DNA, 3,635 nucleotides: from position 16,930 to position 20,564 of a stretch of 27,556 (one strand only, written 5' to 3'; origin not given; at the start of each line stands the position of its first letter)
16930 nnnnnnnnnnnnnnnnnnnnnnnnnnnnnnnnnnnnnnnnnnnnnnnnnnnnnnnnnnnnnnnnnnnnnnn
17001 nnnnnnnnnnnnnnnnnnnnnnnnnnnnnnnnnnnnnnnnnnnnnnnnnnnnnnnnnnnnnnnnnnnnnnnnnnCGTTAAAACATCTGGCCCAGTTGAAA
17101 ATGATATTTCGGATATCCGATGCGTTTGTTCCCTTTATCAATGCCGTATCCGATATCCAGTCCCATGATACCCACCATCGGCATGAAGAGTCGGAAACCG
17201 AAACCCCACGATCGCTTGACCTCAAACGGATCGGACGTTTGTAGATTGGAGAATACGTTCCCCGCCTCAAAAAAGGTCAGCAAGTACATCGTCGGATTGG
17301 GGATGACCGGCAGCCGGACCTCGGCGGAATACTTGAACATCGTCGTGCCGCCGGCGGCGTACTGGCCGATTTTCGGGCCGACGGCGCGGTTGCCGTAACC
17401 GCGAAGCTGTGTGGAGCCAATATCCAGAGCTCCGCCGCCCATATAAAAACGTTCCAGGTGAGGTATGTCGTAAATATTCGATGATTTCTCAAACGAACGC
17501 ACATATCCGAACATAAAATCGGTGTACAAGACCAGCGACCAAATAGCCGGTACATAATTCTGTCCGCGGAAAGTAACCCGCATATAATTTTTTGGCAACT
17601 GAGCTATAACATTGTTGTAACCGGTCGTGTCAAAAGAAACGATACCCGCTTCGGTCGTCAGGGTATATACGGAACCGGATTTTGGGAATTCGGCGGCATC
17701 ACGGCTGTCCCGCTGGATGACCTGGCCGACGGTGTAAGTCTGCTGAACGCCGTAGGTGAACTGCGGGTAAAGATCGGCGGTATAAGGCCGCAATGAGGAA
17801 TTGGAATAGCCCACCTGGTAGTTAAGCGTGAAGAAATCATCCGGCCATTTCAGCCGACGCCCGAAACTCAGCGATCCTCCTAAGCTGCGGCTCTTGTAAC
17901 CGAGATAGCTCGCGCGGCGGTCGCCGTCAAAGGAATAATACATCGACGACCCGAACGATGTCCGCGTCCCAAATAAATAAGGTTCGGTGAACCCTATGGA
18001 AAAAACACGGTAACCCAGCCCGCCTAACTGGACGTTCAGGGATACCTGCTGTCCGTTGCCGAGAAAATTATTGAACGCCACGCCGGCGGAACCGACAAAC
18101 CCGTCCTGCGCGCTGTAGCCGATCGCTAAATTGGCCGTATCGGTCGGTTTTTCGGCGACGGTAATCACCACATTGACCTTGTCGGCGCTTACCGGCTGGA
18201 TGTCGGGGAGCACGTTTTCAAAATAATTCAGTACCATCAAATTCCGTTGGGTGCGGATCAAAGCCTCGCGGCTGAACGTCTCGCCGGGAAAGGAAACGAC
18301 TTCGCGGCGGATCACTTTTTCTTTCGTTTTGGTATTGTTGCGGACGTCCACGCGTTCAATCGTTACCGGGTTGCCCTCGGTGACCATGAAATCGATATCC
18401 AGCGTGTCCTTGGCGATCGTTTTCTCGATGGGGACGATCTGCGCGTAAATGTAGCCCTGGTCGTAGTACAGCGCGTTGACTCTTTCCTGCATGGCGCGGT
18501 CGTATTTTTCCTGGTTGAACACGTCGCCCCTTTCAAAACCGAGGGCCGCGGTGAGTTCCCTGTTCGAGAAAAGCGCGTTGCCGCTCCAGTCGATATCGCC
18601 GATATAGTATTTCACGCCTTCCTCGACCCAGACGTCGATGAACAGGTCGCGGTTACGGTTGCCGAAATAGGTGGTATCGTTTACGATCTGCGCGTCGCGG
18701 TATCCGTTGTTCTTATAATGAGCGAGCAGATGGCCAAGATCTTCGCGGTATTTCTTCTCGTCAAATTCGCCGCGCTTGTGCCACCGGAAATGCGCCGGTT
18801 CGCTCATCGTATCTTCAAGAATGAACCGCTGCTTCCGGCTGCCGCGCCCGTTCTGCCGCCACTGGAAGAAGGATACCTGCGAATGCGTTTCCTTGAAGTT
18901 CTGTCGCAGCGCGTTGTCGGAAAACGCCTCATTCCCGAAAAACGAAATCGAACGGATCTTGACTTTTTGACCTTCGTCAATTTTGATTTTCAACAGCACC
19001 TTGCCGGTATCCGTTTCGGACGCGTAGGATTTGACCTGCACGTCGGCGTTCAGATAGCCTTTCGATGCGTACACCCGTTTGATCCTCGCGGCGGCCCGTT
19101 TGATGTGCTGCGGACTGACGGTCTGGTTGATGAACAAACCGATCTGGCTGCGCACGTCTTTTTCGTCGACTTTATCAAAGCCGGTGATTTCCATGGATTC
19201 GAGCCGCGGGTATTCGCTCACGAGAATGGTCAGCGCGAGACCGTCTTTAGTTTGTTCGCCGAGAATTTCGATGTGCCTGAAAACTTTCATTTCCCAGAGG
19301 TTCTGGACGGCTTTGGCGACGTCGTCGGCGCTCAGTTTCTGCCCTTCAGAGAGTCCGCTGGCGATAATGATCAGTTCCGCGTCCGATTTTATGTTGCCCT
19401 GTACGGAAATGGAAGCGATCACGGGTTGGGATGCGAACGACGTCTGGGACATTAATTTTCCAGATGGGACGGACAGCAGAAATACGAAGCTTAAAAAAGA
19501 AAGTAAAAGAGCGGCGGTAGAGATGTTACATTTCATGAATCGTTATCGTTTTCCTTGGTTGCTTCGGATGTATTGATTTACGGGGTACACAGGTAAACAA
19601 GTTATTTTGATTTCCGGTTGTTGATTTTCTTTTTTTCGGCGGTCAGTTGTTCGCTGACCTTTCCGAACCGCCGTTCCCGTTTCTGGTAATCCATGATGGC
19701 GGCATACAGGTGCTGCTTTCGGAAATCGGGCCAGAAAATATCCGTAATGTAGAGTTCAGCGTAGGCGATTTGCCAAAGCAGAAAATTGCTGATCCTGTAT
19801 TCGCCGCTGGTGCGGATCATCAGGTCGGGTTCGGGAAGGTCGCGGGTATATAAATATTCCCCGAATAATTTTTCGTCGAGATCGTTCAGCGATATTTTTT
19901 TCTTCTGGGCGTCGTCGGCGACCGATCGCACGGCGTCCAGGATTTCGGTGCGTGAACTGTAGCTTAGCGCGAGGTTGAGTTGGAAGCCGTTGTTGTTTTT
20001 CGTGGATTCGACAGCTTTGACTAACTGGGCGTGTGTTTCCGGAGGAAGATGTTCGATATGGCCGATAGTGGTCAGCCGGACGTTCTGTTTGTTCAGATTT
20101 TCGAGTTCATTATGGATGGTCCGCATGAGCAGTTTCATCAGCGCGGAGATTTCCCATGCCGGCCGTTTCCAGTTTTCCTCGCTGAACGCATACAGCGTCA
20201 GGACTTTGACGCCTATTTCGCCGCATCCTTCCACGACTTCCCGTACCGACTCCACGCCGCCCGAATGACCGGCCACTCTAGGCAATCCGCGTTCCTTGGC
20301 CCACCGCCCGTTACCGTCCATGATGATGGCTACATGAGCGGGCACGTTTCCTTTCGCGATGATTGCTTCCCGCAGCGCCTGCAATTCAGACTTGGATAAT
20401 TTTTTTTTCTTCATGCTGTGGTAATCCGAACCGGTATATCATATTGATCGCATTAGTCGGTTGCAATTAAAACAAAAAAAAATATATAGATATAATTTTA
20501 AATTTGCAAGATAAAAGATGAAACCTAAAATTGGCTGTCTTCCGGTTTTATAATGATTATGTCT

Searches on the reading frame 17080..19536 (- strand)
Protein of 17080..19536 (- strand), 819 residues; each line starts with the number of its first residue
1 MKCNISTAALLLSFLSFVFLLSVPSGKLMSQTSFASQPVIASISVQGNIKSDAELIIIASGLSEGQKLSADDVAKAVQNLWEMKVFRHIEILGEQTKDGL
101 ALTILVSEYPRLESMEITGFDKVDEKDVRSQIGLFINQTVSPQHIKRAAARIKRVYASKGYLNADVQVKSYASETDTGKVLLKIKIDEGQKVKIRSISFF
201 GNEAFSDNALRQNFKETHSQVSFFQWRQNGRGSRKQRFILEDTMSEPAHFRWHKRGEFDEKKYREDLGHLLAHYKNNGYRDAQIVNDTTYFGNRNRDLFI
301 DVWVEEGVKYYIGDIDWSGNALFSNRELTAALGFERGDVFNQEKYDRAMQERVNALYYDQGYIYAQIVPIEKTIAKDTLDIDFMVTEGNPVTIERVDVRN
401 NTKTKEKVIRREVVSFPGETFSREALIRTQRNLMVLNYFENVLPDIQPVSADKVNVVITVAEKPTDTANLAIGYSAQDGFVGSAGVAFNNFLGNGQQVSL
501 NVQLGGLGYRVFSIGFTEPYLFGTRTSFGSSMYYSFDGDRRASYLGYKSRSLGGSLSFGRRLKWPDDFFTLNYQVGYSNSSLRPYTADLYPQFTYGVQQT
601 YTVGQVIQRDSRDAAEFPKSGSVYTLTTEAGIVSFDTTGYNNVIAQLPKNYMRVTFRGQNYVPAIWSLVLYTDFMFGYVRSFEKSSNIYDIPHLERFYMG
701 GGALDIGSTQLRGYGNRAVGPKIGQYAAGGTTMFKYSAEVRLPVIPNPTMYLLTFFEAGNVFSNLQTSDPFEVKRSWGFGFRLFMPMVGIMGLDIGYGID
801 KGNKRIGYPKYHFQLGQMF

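Call 66: search_protein_families(library=pfam, proteins=[window:17080-19536:-], max_evalue=0.00001)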
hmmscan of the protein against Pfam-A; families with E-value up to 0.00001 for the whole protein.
window:17080-19536:- (819 aa): 3 families
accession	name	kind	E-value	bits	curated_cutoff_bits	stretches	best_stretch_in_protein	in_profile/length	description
PF07244.20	POTRA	-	1.7e-50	170.1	21.3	3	310-388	1-79/79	Surface antigen variable number repeat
PF01103.29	Omp85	-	3.9e-40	138.8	24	1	490-819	1-325/325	Omp85 superfamily domain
PF08479.16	POTRA_2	-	3.4e-12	46.5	24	0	114-180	5-69/76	POTRA domain, ShlB-type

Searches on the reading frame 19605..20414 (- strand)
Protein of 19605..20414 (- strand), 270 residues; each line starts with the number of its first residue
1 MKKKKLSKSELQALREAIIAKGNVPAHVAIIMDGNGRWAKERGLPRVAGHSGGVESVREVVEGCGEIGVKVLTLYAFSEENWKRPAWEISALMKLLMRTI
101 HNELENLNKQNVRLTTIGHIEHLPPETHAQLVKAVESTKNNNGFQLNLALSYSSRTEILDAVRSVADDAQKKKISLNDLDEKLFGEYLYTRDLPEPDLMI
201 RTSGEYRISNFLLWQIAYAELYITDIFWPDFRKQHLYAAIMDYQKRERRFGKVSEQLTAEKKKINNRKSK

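Call 76: search_protein_families(library=pfam, proteins=[window:19605-20414:-], max_evalue=0.0001)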
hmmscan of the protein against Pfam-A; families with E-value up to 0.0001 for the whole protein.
window:19605-20414:- (270 aa): 1 family
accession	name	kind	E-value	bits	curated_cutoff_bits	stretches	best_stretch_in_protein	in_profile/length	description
PF01255.24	Prenyltransf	-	7.4e-88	294.2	27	1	31-251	1-219/219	Putative undecaprenyl diphosphate synthase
